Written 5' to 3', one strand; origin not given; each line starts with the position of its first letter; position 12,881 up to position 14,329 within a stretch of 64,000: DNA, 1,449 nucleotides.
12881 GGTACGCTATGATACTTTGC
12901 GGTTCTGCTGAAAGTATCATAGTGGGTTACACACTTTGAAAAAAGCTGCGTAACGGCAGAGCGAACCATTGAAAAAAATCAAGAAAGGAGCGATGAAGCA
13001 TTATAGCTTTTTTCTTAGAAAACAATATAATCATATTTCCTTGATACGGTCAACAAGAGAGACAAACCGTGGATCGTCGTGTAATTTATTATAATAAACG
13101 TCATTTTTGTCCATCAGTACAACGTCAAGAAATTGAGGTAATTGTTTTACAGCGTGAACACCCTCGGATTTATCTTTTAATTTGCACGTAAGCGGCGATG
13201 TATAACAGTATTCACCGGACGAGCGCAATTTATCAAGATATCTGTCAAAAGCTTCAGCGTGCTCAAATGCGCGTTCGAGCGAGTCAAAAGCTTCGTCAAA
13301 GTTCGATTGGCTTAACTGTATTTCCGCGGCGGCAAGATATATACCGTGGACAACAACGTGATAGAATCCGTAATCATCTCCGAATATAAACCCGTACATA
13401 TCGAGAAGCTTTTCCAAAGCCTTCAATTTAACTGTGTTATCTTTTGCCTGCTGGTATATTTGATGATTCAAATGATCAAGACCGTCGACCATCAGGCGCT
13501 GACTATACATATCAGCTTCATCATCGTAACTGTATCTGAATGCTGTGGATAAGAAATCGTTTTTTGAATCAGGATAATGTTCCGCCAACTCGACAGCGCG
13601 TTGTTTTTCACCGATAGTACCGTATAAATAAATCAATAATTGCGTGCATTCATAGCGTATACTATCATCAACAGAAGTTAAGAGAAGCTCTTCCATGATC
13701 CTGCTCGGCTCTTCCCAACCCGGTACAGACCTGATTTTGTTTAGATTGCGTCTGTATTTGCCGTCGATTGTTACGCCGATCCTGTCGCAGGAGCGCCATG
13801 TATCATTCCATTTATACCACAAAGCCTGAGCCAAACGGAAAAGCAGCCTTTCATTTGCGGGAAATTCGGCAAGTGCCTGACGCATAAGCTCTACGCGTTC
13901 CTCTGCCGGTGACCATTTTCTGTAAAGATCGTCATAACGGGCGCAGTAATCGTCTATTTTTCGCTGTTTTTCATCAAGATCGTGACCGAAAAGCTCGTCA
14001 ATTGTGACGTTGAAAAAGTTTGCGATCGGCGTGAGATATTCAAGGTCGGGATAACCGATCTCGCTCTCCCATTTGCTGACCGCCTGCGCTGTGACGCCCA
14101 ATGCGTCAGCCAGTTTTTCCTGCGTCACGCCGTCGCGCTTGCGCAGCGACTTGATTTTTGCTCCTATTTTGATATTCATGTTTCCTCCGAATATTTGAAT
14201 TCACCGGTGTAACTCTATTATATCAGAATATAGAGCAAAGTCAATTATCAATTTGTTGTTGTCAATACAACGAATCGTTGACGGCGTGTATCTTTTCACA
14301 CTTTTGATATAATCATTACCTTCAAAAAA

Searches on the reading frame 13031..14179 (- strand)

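Call 41: search_protein_families(library=pfam, proteins=[window:13031-14179:-], max_evalue=0.001)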
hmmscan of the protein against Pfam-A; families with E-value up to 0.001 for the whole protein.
window:13031-14179:- (382 aa): 5 families
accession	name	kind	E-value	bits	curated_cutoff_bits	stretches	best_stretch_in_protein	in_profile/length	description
PF01381.28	HTH_3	-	2.4e-14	53.5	23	1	9-63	1-55/55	Helix-turn-helix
PF13560.12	HTH_31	-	1.3e-07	32.3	27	1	5-62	2-60/64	Helix-turn-helix domain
PF12844.13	HTH_19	-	4e-06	27.1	30.2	1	6-64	1-59/64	Helix-turn-helix domain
PF13443.12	HTH_26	-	4.3e-06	27.3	22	1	8-66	1-60/63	Cro/C1-type HTH DNA-binding domain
PF14549.12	P22_Cro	-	0.00019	21.6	30.2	1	20-41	12-33/60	DNA-binding transcriptional regulator Cro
